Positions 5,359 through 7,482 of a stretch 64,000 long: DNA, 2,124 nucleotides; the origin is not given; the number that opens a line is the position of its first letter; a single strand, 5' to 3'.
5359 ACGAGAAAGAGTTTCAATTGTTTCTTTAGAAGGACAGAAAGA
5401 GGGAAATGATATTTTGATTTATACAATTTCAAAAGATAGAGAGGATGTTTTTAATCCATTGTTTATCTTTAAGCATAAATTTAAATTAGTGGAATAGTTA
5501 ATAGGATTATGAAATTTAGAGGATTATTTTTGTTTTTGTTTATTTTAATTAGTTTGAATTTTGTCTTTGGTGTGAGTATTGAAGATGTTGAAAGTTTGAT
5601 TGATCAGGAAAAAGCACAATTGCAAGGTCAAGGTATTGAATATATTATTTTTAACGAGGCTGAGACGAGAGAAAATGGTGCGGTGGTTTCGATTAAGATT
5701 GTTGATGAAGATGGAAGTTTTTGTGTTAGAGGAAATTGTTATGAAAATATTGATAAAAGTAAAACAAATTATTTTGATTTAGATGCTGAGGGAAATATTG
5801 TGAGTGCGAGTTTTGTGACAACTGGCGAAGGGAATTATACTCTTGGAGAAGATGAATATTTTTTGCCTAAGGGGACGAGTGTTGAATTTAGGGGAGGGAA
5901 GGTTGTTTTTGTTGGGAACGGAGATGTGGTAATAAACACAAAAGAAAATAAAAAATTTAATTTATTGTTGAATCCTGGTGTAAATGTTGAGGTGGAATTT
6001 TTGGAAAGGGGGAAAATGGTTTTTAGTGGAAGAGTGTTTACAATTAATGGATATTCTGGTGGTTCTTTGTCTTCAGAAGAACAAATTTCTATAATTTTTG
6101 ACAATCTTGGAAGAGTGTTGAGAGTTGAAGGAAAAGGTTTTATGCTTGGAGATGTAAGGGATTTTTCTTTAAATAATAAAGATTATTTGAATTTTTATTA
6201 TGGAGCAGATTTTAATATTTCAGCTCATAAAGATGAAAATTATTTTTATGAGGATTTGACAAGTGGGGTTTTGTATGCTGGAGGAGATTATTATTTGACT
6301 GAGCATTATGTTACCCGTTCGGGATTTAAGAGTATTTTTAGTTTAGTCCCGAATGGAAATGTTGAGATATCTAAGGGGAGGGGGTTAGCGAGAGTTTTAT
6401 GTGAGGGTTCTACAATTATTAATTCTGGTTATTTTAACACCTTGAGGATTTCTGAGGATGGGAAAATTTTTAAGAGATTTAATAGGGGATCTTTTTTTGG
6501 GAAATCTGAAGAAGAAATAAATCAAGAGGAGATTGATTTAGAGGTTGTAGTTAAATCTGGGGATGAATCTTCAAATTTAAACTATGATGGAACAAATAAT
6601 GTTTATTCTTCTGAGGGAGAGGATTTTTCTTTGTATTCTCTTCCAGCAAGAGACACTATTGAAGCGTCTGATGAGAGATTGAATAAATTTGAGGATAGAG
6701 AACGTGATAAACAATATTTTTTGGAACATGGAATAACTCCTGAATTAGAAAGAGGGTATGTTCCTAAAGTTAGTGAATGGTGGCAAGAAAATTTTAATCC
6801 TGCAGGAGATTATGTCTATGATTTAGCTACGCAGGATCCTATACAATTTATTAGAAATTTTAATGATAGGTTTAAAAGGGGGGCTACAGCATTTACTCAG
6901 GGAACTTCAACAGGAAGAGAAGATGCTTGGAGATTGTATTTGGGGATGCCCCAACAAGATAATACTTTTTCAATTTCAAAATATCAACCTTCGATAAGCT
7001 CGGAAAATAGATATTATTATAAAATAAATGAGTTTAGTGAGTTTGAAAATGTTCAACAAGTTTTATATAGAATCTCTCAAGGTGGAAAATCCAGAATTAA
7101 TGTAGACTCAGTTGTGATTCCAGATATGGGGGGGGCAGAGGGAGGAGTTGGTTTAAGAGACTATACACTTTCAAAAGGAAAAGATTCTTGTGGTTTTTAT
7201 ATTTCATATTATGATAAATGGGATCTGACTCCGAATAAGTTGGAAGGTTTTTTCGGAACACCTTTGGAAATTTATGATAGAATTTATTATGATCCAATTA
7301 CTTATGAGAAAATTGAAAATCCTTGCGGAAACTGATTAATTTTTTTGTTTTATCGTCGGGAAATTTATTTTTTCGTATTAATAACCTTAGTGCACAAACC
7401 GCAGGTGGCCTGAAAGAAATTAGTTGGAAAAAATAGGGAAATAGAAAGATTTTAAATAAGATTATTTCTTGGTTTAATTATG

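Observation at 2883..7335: Pilin-like gene sandwiched between two large paralogous secreted proteins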

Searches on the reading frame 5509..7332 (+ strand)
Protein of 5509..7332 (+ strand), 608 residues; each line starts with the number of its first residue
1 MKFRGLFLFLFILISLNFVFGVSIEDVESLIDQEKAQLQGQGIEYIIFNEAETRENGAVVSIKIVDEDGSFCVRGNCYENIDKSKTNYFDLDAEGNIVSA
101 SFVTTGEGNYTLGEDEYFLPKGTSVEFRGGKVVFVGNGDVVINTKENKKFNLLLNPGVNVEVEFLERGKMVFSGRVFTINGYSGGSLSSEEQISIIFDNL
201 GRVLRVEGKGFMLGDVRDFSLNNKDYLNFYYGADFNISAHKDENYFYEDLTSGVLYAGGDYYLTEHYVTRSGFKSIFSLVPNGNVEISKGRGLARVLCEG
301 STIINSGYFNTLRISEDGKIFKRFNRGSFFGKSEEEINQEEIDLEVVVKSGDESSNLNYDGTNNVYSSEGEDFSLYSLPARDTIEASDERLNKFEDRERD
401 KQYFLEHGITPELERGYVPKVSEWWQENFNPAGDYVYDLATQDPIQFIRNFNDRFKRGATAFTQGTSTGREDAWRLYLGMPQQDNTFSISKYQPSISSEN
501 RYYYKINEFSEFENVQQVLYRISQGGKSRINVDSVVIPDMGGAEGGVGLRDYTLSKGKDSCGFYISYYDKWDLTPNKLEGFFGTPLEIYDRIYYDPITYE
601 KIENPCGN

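Call 4: search_protein_families(library=pfam, proteins=[window:5509-7332:+], max_evalue=1)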
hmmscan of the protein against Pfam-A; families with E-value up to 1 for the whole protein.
window:5509-7332:+ (608 aa): 1 family
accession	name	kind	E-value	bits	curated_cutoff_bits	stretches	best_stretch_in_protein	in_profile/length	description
PF07883.17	Cupin_2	-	0.3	11.3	27.2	1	101-131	22-52/70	Cupin domain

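Call 5: search_protein_families(library=ncbifam, proteins=[window:5509-7332:+], max_evalue=1)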
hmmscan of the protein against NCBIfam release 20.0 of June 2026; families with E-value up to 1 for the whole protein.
window:5509-7332:+ (608 aa): 0 families

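Call 10: find_homologous_proteins(query=window:5509-7332:+)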
Query window:5509-7332:+ (608 aa): 3 proteins with E <= 0.001 among 8000 candidates.
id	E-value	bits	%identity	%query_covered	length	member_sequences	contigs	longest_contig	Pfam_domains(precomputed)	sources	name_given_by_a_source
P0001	0.0e+0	1375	100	100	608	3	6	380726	-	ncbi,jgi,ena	-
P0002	7.2e-139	482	45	99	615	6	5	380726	-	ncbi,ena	-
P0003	1.7e-21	95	65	9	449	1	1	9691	-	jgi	-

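Call 16: find_encoding_contigs(protein=P0003, flank=10000, max_places=3)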
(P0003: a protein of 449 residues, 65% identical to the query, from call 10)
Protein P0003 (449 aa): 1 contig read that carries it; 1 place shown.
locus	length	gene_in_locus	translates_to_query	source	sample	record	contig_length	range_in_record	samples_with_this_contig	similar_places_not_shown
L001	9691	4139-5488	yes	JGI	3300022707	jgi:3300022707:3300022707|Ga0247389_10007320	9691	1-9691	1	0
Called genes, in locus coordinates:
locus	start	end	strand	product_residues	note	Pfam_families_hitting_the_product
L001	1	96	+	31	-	?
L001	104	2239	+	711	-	PF22745:Nlig-Ia, PF01653:DNA_ligase_aden, PF03120:OB_DNA_ligase, PF03119:DNA_ligase_ZBD (faint), PF12826:HHH_2, PF00533:BRCT, PF12738:PTCB-BRCT (weak)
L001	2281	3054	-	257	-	-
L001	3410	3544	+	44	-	-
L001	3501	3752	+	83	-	PF00581:Rhodanese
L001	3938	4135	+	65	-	-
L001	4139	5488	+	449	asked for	-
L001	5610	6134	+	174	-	-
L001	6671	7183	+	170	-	-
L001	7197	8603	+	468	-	PF18144:SMODS (weak), PF18134:AGS_C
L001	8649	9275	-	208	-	PF14606:Lipase_GDSL_3 (weak), PF00657:Lipase_GDSL, PF13472:Lipase_GDSL_2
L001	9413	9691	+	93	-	?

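Call 24: search_protein_representatives(alignment_id=A2)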
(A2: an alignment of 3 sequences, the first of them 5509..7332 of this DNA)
Query: 3 sequences, 599 profile positions. Proteins with E-value up to 0.001 (for the whole library): 1477; up to 1e-10: 703; up to 1e-30: 209. The best 150 are listed.
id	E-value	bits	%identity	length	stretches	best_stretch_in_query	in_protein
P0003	4.0e-128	445.3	-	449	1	199-599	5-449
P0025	6.1e-82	292.8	-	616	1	7-599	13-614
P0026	6.1e-64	233.3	-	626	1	21-595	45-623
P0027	2.5e-63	231.3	-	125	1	1-106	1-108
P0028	2.6e-61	224.6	-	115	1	2-106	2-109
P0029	8.9e-58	213.0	-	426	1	374-594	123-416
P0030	3.8e-56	207.6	-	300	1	360-595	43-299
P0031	1.2e-54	202.7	-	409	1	380-599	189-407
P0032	1.8e-54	202.0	-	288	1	373-594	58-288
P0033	3.7e-54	201.0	-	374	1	376-594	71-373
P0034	3.7e-54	201.0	-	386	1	369-593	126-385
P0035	6.0e-53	197.0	-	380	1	374-596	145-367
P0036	6.7e-53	196.9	-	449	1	375-595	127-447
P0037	1.1e-52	196.2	-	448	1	373-596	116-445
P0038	5.0e-52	194.0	-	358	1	370-595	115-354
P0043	5.6e-50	187.2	-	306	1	362-595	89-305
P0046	1.0e-49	186.4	-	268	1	365-593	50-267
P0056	4.1e-48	181.0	-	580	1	320-593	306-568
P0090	2.6e-45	171.8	-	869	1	357-594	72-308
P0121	6.4e-43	163.9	-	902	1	381-595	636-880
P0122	6.4e-43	163.9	-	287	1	380-595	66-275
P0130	2.1e-42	162.2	-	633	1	378-595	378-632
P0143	4.3e-41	157.9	-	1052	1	375-593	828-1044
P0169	5.6e-38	147.6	-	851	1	381-591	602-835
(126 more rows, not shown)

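Call 27: search_protein_families(library=pfam, proteins=[P0025, P0026, P0029, P0031, P0035, P0056, P0090, P0121, P0143, P0169], max_evalue=0.01)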
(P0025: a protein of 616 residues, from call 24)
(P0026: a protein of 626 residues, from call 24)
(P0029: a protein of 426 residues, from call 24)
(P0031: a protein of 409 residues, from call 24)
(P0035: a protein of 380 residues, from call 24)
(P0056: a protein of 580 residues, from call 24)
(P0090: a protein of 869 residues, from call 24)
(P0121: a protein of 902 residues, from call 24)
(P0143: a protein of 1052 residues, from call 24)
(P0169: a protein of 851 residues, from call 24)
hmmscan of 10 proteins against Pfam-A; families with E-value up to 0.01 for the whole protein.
P0025 (616 aa): 0 families

P0026 (626 aa): 0 families

P0029 (426 aa): 0 families

P0031 (409 aa): 1 family
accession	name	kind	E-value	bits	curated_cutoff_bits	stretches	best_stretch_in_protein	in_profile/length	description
PF00501.34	AMP-binding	-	2e-27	96.5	29.9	1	10-194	4-194/384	AMP-binding enzyme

P0035 (380 aa): 0 families

P0056 (580 aa): 0 families

P0090 (869 aa): 1 family
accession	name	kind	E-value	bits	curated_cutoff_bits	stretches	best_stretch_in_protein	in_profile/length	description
PF09471.16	Peptidase_M64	-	2.3e-10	40.6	26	1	629-654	144-168/302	IgA Peptidase M64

P0121 (902 aa): 0 families

P0143 (1052 aa): 0 families

P0169 (851 aa): 0 families

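Call 29: search_protein_families(library=phrogs, proteins=[window:5509-7332:+, P0003, P0121, P0143, P0169, P0035], max_evalue=0.01)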
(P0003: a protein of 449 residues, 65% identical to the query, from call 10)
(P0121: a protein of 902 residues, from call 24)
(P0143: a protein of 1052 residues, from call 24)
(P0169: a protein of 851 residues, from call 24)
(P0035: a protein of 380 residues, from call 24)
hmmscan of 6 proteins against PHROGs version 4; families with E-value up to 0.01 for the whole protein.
window:5509-7332:+ (608 aa): 0 families

P0003 (449 aa): 0 families

P0121 (902 aa): 0 families

P0143 (1052 aa): 0 families

P0169 (851 aa): 0 families

P0035 (380 aa): 0 families

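Call 30: search_solved_structures(query=A2, max_evalue=1)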
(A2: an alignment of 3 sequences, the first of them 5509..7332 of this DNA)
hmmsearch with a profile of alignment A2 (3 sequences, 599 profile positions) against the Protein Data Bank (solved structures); distinct sequences matched with E-value up to 1: 0.

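Call 46: find_encoding_contigs(protein=P0034, flank=8000, max_places=1)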
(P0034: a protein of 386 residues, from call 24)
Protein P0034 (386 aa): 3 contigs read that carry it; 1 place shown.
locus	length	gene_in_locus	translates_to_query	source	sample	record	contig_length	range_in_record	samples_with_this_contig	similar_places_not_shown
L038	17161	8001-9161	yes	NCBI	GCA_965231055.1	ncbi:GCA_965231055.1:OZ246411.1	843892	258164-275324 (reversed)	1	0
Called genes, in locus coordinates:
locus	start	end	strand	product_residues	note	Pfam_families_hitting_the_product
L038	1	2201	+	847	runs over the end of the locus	PF02463:SMC_N, PF13175:AAA_15, PF13304:AAA_21 (faint), PF13476:AAA_23, PF13555:AAA_29 (weak)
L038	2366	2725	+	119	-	-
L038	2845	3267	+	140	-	PF00886:Ribosomal_S16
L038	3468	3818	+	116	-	PF13083:KH_KhpA-B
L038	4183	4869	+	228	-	PF01746:tRNA_m1G_MT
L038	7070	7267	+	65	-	-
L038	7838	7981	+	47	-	-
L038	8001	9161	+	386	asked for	-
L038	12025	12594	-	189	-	-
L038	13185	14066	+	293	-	PF00483:NTP_transferase, PF12804:NTP_transf_3 (weak)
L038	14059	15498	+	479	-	PF01547:SBP_bac_1, PF13416:SBP_bac_8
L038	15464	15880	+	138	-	-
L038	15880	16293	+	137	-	PF18895:T4SS_pilin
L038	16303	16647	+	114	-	PF04956:TrbC (weak), PF18895:T4SS_pilin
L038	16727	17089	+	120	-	PF18895:T4SS_pilin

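Call 47: find_encoding_contigs(protein=P0043, flank=8000, max_places=1)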
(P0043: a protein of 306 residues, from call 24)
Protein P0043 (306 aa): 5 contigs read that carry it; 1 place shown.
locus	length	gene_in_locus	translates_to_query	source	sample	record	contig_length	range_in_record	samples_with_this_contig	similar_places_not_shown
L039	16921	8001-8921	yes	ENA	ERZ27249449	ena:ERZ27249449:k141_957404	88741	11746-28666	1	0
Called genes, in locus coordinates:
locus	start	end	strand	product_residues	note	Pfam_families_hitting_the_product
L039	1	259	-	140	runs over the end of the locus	-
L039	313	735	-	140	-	-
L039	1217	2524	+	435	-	-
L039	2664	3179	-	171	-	-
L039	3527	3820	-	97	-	-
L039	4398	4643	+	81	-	-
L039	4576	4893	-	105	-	-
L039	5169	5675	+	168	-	PF13302:Acetyltransf_3, PF13523:Acetyltransf_8 (weak), PF00583:Acetyltransf_1, PF13673:Acetyltransf_10 (weak), PF13508:Acetyltransf_7 (weak)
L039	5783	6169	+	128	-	PF24585:YunG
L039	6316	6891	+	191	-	PF02545:Maf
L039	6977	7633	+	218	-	PF01966:HD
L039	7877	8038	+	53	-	-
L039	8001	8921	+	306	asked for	-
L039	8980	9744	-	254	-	-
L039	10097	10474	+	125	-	-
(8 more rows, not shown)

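Call 49: find_encoding_contigs(protein=P0025, flank=10000, max_places=3)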
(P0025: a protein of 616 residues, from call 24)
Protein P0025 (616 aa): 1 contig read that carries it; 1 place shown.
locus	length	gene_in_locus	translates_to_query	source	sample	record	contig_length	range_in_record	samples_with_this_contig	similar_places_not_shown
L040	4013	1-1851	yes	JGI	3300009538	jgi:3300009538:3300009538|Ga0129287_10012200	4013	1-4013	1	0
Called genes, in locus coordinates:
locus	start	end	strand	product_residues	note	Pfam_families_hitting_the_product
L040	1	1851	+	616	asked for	?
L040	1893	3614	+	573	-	PF00587:tRNA-synt_2b (weak), PF03129:HGTP_anticodon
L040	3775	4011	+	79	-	?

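Call 50: find_encoding_contigs(protein=P0026, flank=10000, max_places=3)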
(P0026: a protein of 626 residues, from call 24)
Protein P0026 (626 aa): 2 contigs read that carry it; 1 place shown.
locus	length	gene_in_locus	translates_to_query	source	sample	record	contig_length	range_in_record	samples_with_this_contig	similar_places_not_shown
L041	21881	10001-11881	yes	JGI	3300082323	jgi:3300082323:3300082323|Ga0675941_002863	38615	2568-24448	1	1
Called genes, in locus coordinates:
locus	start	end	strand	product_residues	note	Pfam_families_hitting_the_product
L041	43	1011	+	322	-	PF01909:NTP_transf_2, PF18765:Polbeta (weak)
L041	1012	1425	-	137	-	-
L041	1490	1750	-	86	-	PF05239:PRC (weak)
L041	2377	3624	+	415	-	PF13191:AAA_16, PF00004:AAA (faint), PF13401:AAA_22, PF22703:Cdc6_lid, PF09079:WHD_Cdc6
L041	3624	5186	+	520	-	PF01336:tRNA_anti-codon (weak), PF12850:Metallophos_2 (faint), PF00149:Metallophos, PF04042:DNA_pol_E_B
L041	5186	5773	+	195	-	PF01966:HD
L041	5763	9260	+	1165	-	PF03833:PolC_DP2_N, PF24844:PolC_DP2_central, PF24846:PolC_DP2_cat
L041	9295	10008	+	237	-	-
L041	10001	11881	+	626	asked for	-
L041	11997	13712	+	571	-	-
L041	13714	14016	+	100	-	-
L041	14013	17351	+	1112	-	-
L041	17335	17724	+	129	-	-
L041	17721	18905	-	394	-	PF01970:TctA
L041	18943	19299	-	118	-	-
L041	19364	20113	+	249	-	PF01978:TrmB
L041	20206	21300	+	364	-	PF02073:Peptidase_M29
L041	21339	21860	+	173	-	-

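Call 56: predict_structure(alignment_id=A6)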
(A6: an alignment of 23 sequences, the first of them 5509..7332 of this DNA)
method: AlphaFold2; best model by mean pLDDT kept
length: 608 residues; sequences in the alignment: 23
mean_pLDDT: 70.8   pTM: 0.51
mean pLDDT of the five models: 70.8, 69.8, 69.6, 65.3, 61.2
residues with pLDDT >= 90: 118; 70-90: 241; 50-70: 121; < 50: 128
segments of 3 or more residues with pLDDT < 50: 13-24, 50-52, 318-340, 352-390, 436-440, 459-466, 526-547, 575-580
pLDDT, mean of each block of 10 residues (from residue 1): 53 41 53 60 69 65 81 86 90 89 95 94 94 94 90 90 85 83 69 84 85 63 80 87 88 85 71 67 82 77 65 44 34 38 64 41 34 29 37 82 95 89 83 52 59 55 55 90 93 72 85 72 52 38 45 80 88 52 80 86 81
secondary structure, 60 per line:
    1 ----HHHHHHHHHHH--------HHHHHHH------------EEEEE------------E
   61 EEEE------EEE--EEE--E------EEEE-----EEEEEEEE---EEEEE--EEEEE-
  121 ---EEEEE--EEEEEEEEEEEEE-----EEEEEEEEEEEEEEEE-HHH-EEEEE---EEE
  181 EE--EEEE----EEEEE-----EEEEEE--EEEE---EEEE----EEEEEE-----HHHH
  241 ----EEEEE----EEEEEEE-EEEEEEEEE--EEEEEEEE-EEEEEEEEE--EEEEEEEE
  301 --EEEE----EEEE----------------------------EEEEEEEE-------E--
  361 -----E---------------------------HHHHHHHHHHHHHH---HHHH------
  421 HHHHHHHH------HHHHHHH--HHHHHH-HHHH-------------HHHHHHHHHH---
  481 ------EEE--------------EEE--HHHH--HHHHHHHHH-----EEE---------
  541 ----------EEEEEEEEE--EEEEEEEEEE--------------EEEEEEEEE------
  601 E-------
elements in order: H5-15 H24-30 E43-47 E60-64 E71-73 E76-78 E88-91 E97-104 E108-112 E115-119 E124-128 E131-143 E149-164 E170-174 E178-182 E185-188 E193-197 E203-208 E211-214 E218-221 E226-231 H237-240 E245-249 E254-260 E262-270 E273-280 E282-290 E293-300 E303-306 E311-314 E343-350 H394-407 H411-414 H421-428 H435-441 H444-449 H451-454 H468-477 E487-489 E504-506 H509-512 H515-523 E529-531 E551-559 E562-571 E586-594

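Call 79: fold_search(model_id=the predicted structure, library=viral)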
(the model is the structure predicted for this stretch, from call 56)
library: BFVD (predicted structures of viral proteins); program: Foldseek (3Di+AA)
matches with E <= 10: 270; with E <= 0.001: 1
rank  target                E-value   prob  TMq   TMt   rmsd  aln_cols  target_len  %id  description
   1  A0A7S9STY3            4.9e-04  0.57  0.09  0.06  14.0       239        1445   13  Uncharacterized protein [Virus NIOZ-UU157]
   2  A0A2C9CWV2            3.5e-03  0.47  0.12  0.18  15.2       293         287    8  Uncharacterized protein [Yersinia phage fHe-Yen9-04]
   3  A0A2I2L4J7            4.1e-03  0.33  0.13  0.19  19.0       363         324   10  MORN-repeat protein [Orpheovirus IHUMI-LCC2]
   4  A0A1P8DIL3            5.4e-03  0.13  0.09  0.12  20.7       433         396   13  (no name in the UniProt tables at hand)
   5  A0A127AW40            7.6e-03  0.16  0.09  0.11  19.1       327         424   10  Baseplate hub + tail lysozyme [Bacillus phage SP-15]
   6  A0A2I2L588            1.2e-02  0.16  0.11  0.15  17.0       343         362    9  MORN-repeat protein [Orpheovirus IHUMI-LCC2]
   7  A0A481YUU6            1.3e-02  0.18  0.10  0.10  21.1       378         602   11  MORN repeat protein [Marseillevirus LCMAC102]
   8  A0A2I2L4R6            4.6e-02  0.14  0.10  0.16  18.0       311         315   10  MORN-repeat protein [Orpheovirus IHUMI-LCC2]
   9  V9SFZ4                6.4e-02  0.13  0.10  0.20  12.7       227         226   12  MORN repeat-containing protein [Tunisvirus fontaine2]
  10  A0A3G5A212            8.0e-02  0.12  0.10  0.18  16.9       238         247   11  Uncharacterized protein [Harvfovirus sp.]
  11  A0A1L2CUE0            8.4e-02  0.15  0.10  0.16  14.1       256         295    7  Uncharacterized protein [Pectobacterium phage vB_PcaM_CBB]
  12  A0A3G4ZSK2            9.4e-02  0.20  0.12  0.20  16.2       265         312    9  Uncharacterized protein [Edafosvirus sp.]
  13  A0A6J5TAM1            9.4e-02  0.08  0.08  0.10  20.2       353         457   11  Bacteriophage P22, Gp10, DNA-stabilising [uncultured Caudovirales phage]
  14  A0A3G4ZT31            1.0e-01  0.06  0.08  0.14  16.9       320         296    9  MORN-repeat protein [Dasosvirus sp.]
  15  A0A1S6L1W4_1          1.3e-01  0.10  0.09  0.08  17.2       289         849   11  (no name in the UniProt tables at hand)
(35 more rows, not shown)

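Call 83: search_protein_families(library=pfam, proteins=[L041:14013-17348:+, L041:11988-13709:+], max_evalue=0.01)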
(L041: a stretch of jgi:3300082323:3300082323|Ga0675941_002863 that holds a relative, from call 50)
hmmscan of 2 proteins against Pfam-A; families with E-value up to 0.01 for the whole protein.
L041:14013-17348:+ (1112 aa): 0 families

L041:11988-13709:+ (574 aa): 2 families
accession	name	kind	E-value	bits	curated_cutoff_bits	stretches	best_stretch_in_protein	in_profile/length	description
PF07705.17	CARDB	-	3.1e-05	24.5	22.7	1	476-567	9-99/101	CARDB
PF23416.1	DUF7107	-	0.00011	22.9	24.6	1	120-163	1-46/48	Domain of unknown function (DUF7107)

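Call 86: search_protein_families(library=ncbifam, proteins=[P0043, P0034, P0046, P0122, P0130, P0056, P0121], max_evalue=0.01)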
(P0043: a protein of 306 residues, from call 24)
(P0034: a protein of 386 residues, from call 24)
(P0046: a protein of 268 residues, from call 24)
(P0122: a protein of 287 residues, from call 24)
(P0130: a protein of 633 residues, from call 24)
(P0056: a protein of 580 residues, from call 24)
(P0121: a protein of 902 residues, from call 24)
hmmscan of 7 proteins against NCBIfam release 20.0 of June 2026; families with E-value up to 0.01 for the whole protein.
P0043 (306 aa): 0 families

P0034 (386 aa): 0 families

P0046 (268 aa): 0 families

P0122 (287 aa): 0 families

P0130 (633 aa): 1 family
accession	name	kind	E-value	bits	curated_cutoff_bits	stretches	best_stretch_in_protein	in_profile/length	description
TIGR04056.1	OMP_RagA_SusC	subfamily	4.4e-10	38.5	368.25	1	24-119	2-94/981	SusC/RagA family TonB-linked outer membrane protein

P0056 (580 aa): 0 families

P0121 (902 aa): 0 families
